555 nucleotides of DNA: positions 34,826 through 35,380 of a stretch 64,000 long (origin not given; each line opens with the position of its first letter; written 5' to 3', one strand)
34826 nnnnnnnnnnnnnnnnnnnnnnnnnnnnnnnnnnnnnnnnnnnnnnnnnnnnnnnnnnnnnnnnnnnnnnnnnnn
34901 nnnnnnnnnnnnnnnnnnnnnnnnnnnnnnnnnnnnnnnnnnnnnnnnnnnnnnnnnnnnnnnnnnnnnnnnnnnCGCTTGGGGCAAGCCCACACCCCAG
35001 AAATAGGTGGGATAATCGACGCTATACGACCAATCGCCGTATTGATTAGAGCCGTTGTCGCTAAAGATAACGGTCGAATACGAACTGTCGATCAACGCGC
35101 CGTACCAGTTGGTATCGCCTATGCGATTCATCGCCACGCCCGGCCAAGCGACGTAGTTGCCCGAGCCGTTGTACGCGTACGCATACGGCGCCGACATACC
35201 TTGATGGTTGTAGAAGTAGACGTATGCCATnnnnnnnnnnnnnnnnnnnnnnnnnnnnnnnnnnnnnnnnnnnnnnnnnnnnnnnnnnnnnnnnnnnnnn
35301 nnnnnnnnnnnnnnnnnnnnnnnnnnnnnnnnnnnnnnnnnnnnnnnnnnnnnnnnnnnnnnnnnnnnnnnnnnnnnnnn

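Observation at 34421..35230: Triple starch-binding-like block inside the giant protein, shared with the adjacent starch locus: a possible giant amylosome-like scaffold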

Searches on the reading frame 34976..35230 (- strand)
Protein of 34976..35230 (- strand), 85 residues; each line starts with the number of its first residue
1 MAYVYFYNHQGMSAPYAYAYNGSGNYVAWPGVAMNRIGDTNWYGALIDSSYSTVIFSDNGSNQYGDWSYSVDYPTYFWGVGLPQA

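Call 35: search_solved_structures(query=A1, max_evalue=1, show_alignments=5)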
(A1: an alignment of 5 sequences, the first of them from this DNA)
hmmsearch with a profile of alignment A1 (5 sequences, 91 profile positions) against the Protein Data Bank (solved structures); distinct sequences matched with E-value up to 1: 7.
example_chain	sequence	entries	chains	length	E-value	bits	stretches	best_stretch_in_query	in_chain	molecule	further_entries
9qf9_A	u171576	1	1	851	1.9e-27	98.6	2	2-86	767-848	Ruminococcus bromii Amy16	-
9qf3_A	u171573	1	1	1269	5.4e-15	58.7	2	14-76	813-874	Ruminococcus bromii Amy4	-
9qf8_A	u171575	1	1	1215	3.1e-14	56.2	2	2-64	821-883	Ruminococcus bromii Amy10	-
2c3g_A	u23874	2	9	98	7.2e-05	26.2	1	4-88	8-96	ALPHA-AMYLASE G-6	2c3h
2mw1_A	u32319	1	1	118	0.29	14.7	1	21-74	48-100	Lipocalin-like protein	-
4oo3_A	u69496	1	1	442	0.34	14.5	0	22-55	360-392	hypothetical protein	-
7eu3_G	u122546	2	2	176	0.53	13.8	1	5-74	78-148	NAD(P)H-quinone oxidoreductase subunit 6, chloroplastic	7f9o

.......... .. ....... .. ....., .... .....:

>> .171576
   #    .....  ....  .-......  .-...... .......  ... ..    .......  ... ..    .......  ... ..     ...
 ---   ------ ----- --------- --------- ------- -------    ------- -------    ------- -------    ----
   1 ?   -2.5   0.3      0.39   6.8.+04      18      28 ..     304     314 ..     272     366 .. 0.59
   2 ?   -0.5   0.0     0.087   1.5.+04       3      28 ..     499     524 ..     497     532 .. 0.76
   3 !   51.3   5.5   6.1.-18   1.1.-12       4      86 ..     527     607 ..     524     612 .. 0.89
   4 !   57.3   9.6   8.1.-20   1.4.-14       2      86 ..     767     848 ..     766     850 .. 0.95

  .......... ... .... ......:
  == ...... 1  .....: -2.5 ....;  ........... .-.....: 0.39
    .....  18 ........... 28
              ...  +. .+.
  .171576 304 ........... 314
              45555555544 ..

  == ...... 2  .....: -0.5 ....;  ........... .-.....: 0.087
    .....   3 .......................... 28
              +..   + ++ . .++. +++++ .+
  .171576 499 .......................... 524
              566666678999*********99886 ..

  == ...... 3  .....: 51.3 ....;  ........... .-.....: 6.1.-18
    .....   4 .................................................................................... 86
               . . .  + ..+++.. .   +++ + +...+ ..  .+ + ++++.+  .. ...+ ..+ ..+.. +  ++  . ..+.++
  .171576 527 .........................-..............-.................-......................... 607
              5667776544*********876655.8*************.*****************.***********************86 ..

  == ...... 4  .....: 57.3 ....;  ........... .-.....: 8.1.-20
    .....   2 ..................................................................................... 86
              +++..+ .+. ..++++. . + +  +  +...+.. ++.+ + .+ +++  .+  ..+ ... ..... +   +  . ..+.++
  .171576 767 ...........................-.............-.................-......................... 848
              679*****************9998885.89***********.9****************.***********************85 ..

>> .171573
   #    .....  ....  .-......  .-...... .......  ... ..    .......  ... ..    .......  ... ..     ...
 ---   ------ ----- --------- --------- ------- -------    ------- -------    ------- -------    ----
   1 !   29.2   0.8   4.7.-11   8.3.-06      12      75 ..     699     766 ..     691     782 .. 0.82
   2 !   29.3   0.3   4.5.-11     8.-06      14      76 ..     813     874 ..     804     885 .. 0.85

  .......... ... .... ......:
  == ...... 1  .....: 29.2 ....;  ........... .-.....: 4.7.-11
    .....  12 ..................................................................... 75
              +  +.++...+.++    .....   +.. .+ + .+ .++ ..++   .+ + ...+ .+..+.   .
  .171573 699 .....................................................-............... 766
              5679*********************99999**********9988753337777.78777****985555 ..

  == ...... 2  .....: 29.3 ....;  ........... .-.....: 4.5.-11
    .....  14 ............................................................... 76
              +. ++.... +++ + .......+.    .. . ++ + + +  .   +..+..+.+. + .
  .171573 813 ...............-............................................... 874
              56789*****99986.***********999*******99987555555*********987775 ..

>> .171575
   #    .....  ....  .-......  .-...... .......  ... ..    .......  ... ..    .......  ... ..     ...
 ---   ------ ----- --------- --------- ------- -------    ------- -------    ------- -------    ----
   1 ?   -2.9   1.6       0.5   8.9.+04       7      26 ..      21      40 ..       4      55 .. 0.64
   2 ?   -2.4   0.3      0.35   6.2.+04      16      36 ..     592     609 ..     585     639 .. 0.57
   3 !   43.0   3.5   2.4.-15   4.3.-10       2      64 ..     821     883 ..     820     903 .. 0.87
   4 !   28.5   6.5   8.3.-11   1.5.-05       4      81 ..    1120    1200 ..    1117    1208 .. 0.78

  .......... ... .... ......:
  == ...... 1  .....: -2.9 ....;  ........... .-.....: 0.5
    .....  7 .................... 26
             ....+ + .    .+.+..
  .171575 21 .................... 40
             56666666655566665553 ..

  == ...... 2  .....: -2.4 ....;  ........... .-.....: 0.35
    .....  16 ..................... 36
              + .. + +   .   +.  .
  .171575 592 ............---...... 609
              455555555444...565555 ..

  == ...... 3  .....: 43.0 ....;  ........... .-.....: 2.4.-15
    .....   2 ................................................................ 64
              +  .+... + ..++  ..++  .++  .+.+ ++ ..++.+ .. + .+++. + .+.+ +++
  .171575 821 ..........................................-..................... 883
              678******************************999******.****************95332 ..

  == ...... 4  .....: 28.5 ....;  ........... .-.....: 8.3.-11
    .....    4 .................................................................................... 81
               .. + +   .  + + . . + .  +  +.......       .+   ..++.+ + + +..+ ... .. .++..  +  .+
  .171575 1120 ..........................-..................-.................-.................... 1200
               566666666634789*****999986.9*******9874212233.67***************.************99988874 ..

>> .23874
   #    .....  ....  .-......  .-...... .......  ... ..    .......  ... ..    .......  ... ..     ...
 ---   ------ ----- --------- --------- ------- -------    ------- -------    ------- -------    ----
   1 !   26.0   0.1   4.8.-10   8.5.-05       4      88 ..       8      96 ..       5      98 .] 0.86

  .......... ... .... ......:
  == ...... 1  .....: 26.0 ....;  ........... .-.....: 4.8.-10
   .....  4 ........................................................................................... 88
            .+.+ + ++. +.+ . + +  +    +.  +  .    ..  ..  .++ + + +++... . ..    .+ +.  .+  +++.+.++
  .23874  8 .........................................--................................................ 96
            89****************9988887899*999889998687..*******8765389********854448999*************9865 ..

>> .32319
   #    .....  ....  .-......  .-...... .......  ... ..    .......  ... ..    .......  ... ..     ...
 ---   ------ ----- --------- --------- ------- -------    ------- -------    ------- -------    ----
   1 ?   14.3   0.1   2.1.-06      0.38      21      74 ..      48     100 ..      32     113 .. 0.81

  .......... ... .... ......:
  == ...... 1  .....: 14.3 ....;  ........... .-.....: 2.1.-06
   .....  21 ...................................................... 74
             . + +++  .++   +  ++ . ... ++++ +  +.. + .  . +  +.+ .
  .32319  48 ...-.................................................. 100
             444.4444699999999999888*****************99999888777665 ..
